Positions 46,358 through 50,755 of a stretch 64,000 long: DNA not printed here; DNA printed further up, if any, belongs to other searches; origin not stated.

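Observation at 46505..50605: One 1366-aa polypeptide fuses a processive GT2 synthase, a multi-helix membrane region and two periplasmic glycoside-hydrolase-like domains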

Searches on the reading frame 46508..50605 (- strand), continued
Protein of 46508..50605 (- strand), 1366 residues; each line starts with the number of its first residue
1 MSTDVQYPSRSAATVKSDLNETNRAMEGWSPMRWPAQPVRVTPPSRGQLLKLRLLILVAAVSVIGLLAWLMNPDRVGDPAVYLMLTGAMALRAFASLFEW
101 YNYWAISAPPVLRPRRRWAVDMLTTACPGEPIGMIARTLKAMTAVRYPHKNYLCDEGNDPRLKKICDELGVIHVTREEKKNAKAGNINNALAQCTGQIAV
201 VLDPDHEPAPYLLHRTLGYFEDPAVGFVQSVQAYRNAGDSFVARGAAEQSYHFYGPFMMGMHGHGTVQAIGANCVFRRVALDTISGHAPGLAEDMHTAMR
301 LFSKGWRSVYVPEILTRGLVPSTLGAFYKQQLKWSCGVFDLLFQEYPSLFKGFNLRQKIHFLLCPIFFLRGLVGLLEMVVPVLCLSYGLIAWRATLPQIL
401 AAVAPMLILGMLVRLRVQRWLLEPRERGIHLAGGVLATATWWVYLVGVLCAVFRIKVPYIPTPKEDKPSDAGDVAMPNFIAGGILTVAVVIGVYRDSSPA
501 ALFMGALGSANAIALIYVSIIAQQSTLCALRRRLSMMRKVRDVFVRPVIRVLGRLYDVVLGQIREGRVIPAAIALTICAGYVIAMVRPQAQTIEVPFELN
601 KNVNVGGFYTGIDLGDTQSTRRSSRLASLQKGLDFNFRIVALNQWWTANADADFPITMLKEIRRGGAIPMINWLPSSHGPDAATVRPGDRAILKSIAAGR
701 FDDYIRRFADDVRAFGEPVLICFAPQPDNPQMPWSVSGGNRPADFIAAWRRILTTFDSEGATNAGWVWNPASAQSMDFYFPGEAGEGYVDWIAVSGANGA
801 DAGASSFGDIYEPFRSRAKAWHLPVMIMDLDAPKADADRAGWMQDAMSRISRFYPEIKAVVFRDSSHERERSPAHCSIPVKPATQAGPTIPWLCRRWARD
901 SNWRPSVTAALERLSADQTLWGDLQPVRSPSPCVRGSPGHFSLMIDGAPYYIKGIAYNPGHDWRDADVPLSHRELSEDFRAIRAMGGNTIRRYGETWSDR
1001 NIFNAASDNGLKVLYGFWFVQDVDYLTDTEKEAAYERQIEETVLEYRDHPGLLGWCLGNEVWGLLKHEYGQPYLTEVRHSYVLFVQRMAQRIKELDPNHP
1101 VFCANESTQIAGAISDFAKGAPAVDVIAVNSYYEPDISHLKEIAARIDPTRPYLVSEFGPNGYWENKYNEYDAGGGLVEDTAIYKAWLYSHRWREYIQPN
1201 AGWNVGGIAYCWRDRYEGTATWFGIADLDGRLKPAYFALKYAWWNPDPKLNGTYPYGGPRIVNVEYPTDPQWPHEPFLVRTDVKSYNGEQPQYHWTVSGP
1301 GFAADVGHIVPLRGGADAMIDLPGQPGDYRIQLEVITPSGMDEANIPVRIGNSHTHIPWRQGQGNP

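Call 36: search_protein_families(library=pfam, proteins=[L001:13956-15656:+, L001:8155-9654:+, L001:15563-16930:+, L001:16977-17870:+, L001:5457-6722:+, L001:6747-7769:-, P0026], max_evalue=0.01)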
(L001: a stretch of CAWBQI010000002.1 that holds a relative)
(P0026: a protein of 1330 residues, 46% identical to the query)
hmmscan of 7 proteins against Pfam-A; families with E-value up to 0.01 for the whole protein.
L001:13956-15656:+ (566 aa): 9 families
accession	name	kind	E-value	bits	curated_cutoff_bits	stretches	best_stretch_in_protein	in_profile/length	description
PF14559.12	TPR_19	-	1.9e-15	57.4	25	3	180-243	3-66/68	Tetratricopeptide repeat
PF13428.12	TPR_14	-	1.6e-11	44.1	23.5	2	168-210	1-43/44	Tetratricopeptide repeat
PF13432.12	TPR_16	-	5.9e-07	30.3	32.7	1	140-201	3-64/65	Tetratricopeptide repeat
PF13505.12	OMP_b-brl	-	6.6e-06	26.8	28.7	0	517-566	127-175/175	Outer membrane protein beta-barrel domain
PF13431.12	TPR_17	-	1.9e-05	25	24.4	0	160-188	5-33/34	Tetratricopeptide repeat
PF07719.23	TPR_2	-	0.00045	20.6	27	0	173-201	6-34/34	Tetratricopeptide repeat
PF23914.1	TPR_CcmH_CycH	-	0.00053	20.3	42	1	164-261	46-146/158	Cytochrome c-type biogenesis protein H TPR domain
PF20308.4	TPR-S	-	0.0041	18.1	27.6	0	187-271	5-94/102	Tetratricopeptide Repeats-Sensor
PF13424.12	TPR_12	-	0.0066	17.1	30.1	0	168-195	45-72/77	Tetratricopeptide repeat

L001:8155-9654:+ (499 aa): 6 families
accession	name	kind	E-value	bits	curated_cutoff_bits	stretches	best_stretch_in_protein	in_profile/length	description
PF13614.12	AAA_31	-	1.2e-11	45.4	27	1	293-416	5-134/177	AAA domain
PF01656.29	CbiA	-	1.2e-09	38.7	25.4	1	292-395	1-68/125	CobQ/CobB/MinD/ParA nucleotide binding domain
PF10609.15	ParA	-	3.6e-09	36.9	27.1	1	292-381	6-88/246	NUBPL iron-transfer P-loop NTPase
PF06564.18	CBP_BcsQ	-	2.1e-07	31.1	21.3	1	292-434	4-149/234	Cellulose biosynthesis protein BcsQ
PF09140.17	MipZ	-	0.00052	19.8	20.7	1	296-407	7-107/262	ATPase MipZ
PF06305.16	LapA_dom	-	0.0067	16.8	28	0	196-226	17-47/64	Lipopolysaccharide assembly protein A domain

L001:15563-16930:+ (455 aa): 1 family
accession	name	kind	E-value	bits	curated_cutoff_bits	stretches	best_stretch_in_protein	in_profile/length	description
PF01757.29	Acyl_transf_3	-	6.3e-22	78.5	31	1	83-405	2-323/326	Acyltransferase domain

L001:16977-17870:+ (297 aa): 1 family
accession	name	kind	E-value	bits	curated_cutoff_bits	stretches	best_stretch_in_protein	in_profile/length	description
PF04794.17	YdjC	-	2.7e-49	168.9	29.7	1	10-269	2-258/266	YdjC-like protein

L001:5457-6722:+ (421 aa): 0 families

L001:6747-7769:- (340 aa): 1 family
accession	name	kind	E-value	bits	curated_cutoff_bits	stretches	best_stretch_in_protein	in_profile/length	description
PF13229.12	Beta_helix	-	1.1e-12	48.3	25.9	2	79-263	1-149/158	Right handed beta helix region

P0026 (1330 aa): 8 families
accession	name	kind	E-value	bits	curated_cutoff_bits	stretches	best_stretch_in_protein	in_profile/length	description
PF13641.12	Glyco_tranf_2_3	-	1.9e-23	84.2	27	1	128-330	16-230/230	Glycosyltransferase like family 2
PF13632.12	Glyco_trans_2_3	-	7e-23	81.9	27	1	191-389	1-183/198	Glycosyl transferase family group 2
PF13506.12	Glyco_transf_21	-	2.1e-13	50.6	21.7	1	168-328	10-173/174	Glycosyl transferase family 21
PF00535.33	Glycos_transf_2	-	4.9e-12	46.5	23.3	1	129-277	14-167/168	Glycosyl transferase family 2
PF03552.20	Cellulose_synt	-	9.9e-12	44.6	24.7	1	282-487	420-645/722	Cellulose synthase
PF02156.21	Glyco_hydro_26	-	1.3e-10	41.6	20.2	1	700-795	145-241/311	Glycosyl hydrolase family 26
PF02836.23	Glyco_hydro_2_C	-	6.5e-05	22.7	21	1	1008-1144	100-212/302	Glycosyl hydrolases family 2, TIM barrel domain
PF03198.20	Glyco_hydro_72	-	0.0006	19.6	25.9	1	929-1070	24-172/314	Glucanosyltransferase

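Call 38: find_encoding_contigs(protein=P0113, flank=8000, max_places=2)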
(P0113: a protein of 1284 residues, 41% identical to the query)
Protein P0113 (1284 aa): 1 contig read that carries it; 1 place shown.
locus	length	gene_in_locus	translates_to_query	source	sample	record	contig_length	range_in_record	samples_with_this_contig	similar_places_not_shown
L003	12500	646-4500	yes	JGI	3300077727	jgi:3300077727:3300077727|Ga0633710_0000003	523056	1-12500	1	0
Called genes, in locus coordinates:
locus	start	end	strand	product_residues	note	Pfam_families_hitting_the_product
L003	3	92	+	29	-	?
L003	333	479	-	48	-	-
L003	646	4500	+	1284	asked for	PF00535:Glycos_transf_2, PF13641:Glyco_tranf_2_3, PF13506:Glyco_transf_21, PF03552:Cellulose_synt, PF13632:Glyco_trans_2_3, PF02836:Glyco_hydro_2_C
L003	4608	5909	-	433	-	PF02836:Glyco_hydro_2_C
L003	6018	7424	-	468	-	PF01183:Glyco_hydro_25, PF18962:Por_Secre_tail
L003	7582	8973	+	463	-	PF28492:Beta_helix_4 (weak), PF18962:Por_Secre_tail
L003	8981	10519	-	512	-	PF06039:Mqo, PF01266:DAO (weak)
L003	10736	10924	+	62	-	PF00313:CSD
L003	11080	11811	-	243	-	PF06271:RDD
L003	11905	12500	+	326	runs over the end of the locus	PF28475:DUF8413, PF01944:SpoIIM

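Call 39: find_encoding_contigs(protein=P0025, flank=8000, max_places=2)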
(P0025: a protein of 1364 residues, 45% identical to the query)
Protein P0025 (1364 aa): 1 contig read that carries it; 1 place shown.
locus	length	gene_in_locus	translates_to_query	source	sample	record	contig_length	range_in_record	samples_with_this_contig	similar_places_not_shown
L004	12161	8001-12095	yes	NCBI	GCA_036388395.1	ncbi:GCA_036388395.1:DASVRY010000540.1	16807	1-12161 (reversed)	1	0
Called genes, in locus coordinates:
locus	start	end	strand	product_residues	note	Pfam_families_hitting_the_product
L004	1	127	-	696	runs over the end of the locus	PF01656:CbiA (weak), PF10609:ParA, PF13614:AAA_31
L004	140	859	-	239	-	PF02563:Poly_export, PF10531:SLBB, PF22461:SLBB_2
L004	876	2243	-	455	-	PF10082:BBP2_2 (faint), PF13505:OMP_b-brl (faint)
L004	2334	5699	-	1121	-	PF00069:Pkinase, PF07714:PK_Tyr_Ser-Thr, PF03781:FGE-sulfatase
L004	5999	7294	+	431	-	-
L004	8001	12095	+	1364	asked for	PF00535:Glycos_transf_2, PF13641:Glyco_tranf_2_3, PF13506:Glyco_transf_21, PF13632:Glyco_trans_2_3, PF03552:Cellulose_synt (weak), PF03198:Glyco_hydro_72 (faint)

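Call 52: search_protein_families(library=ncbifam, proteins=[L001:8155-9654:+, L001:13956-15656:+, L001:5457-6722:+], max_evalue=0.01)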
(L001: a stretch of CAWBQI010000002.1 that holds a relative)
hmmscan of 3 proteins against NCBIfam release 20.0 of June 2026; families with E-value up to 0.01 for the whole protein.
L001:8155-9654:+ (499 aa): 18 families
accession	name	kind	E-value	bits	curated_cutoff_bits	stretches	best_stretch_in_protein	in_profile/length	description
TIGR01007.1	eps_fam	subfamily_domain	4.8e-29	101.4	108.05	1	288-467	16-195/204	polysaccharide biosynthesis tyrosine autokinase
TIGR03018.1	pepcterm_TyrKin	hypoth_equivalog_domain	7.2e-29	100.6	230.65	1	273-456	19-205/207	XrtA-associated tyrosine autokinase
TIGR03029.1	EpsG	equivalog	1e-23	83.9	313.8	1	258-460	72-273/274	chain length determinant protein tyrosine kinase EpsG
TIGR01005.1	eps_transp_fam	subfamily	5.9e-21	74.4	411.7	2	292-470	549-726/754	exopolysaccharide transport protein family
NF008568.0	PRK11519.1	equivalog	1.6e-13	49.7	1068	1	272-461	509-697/720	tyrosine-protein kinase Wzc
NF007350.0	PRK09841.1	equivalog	6.8e-12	44.3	1248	1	273-448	515-689/726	tyrosine-protein kinase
TIGR01969.1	minD_arch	subfamily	1.9e-11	43.6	201.75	1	292-464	3-172/251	cell division ATPase MinD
NF041546.1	ParA_partition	equivalog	2.8e-11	43.4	180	1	292-342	2-52/203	ParA family partition ATPase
TIGR03371.1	cellulose_yhjQ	equivalog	6.1e-10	39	157.85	1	292-447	4-162/246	cellulose biosynthesis protein BcsQ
NF047398.1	AAA_KGGVGR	domain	1.7e-09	38.3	90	1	293-355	6-70/190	KGGVGR-motif variant AAA ATPase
TIGR01968.1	minD_bact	equivalog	4.8e-09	35.9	212.9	1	292-460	4-171/261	septum site-determining protein MinD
TIGR03815.1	CpaE_hom_Actino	equivalog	4.2e-08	32.7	154.45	1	286-452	108-274/340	septum site-determining protein Ssd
NF041136.1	MrpORP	equivalog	2.2e-07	30.5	450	1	291-339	7-55/365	iron-sulfur cluster carrier protein MrpORP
NF008669.0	PRK11670.1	equivalog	3.3e-06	26.2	348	1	292-337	110-155/369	iron-sulfur cluster carrier protein ApbC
TIGR03453.1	partition_RepA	equivalog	4.1e-05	22.6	348.45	1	292-442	107-276/387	plasmid partitioning protein RepA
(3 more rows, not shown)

L001:13956-15656:+ (566 aa): 11 families
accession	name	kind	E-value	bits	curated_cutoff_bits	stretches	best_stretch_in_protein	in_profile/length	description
TIGR02917.1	PEP_TPR_lipo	equivalog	1.5e-14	52.8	312.2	2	183-268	140-225/899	XrtA/PEP-CTERM system TPR-repeat protein PrsT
TIGR03939.1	PGA_TPR_OMP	equivalog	1.6e-11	43.2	366.65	1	162-456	387-682/800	poly-beta-1,6 N-acetyl-D-glucosamine export porin PgaA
NF008520.0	PRK11447.1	equivalog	1.4e-06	26.4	858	1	174-236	467-529/1157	cellulose synthase complex outer membrane protein BcsC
TIGR02521.1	type_IV_pilW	equivalog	6.6e-06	25.8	154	1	150-279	47-178/234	type IV pilus biogenesis/stability protein PilW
NF033920.0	C39_PA2778_fam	equivalog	1.7e-05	24.4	150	1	141-230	163-252/255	PA2778 family cysteine peptidase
NF040959.1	MamA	equivalog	2.5e-05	23.8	200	0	146-266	49-169/204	magnetosome protein MamA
TIGR00540.1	TPR_hemY_coli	hypoth_equivalog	7.8e-05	21.6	142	1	135-219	291-376/385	heme biosynthesis-associated TPR protein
NF052415.1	T3SS_chap_SctY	equivalog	0.00027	21.4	70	2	100-193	7-102/106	type III secretion apparatus assembly chaperone SctY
NF052400.1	M48_BAM_BepA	equivalog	0.00053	18.9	570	1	155-276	328-449/483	beta-barrel assembly-enhancing protease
NF007468.0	PRK10049.1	equivalog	0.0028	15.9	1043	0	151-230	392-473/817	poly-beta-1,6 N-acetyl-D-glucosamine export porin PgaA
TIGR02996.1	rpt_mate_G_obs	domain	0.0058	16.4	29.05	0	188-224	2-38/45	TIGR02996 domain-containing protein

L001:5457-6722:+ (421 aa): 0 families

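Call 54: list_cluster_members(proteins=[P0009, P0016, P0017, P0018, P0027, P0034, P0052, P0099, P0119, P0081])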
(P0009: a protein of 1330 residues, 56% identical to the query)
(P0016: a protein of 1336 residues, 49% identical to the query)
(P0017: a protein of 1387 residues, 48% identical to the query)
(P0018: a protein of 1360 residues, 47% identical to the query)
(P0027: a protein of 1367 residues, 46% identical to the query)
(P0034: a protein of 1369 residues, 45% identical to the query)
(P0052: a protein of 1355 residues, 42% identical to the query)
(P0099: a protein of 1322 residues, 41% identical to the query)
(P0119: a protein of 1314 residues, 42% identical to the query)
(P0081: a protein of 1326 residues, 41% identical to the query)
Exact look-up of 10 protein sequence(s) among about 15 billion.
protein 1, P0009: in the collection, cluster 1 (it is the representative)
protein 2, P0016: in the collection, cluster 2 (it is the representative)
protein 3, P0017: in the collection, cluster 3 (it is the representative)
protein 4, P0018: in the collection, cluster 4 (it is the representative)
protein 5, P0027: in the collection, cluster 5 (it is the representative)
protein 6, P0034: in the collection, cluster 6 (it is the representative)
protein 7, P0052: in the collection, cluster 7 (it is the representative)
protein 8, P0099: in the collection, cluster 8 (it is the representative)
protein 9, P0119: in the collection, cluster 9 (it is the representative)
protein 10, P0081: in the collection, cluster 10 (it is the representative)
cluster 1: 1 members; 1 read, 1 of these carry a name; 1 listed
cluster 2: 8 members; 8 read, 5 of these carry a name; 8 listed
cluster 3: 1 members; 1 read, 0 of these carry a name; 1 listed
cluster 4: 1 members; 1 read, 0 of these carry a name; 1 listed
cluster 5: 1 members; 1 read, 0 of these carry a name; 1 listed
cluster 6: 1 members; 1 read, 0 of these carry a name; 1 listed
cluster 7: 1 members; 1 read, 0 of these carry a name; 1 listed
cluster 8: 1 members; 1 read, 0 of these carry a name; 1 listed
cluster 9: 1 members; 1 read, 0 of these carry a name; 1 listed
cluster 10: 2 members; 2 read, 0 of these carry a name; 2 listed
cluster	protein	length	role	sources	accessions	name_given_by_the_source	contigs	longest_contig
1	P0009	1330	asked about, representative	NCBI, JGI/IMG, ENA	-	cellulose synthase/poly-beta-1,6-N-acetylglucosamine synthase-like glycosyltransferase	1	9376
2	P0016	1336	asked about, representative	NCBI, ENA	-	-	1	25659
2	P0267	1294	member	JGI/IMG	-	hypothetical protein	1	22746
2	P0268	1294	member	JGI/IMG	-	hypothetical protein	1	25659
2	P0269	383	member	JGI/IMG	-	hypothetical protein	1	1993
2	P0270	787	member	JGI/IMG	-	hypothetical protein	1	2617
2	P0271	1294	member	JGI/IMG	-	hypothetical protein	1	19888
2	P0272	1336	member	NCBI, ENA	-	-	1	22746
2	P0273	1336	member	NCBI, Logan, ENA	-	-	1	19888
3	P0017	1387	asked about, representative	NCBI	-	-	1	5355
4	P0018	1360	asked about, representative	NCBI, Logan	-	-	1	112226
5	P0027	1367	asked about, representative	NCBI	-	-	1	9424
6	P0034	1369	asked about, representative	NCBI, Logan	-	-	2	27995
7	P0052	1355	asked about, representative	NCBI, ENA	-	-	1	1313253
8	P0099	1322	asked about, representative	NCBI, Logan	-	-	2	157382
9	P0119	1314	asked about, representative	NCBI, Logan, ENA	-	-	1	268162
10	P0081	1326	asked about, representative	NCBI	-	-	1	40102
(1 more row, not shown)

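Call 55: find_encoding_contigs(protein=P0018, flank=9000, max_places=1)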
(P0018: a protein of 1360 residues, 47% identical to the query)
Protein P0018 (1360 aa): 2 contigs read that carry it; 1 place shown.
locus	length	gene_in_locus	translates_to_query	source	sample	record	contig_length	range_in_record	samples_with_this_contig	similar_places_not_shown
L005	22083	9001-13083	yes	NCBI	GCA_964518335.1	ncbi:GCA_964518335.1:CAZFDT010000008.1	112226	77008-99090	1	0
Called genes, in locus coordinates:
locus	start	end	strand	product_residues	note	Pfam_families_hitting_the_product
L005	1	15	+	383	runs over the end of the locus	PF13377:Peripla_BP_3, PF12833:HTH_18, PF00165:HTH_AraC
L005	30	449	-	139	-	-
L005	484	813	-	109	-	-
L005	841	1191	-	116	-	-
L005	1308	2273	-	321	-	PF00072:Response_reg, PF00990:GGDEF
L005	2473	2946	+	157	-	PF01878:EVE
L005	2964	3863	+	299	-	PF00795:CN_hydrolase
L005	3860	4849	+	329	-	PF04371:PAD_porph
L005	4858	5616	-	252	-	PF06778:Chlor_dismutase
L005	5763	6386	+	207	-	PF07238:PilZ (weak)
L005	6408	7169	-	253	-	PF20260:PUA_4, PF04452:Methyltrans_RNA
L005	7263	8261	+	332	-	-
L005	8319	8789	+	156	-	PF00692:dUTPase, PF22769:DCD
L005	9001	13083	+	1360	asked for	PF00535:Glycos_transf_2, PF13641:Glyco_tranf_2_3, PF13506:Glyco_transf_21, PF13632:Glyco_trans_2_3, PF02156:Glyco_hydro_26, PF02836:Glyco_hydro_2_C, PF03198:Glyco_hydro_72 (weak)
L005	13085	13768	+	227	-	PF07963:N_methyl (weak), PF07596:SBP_bac_10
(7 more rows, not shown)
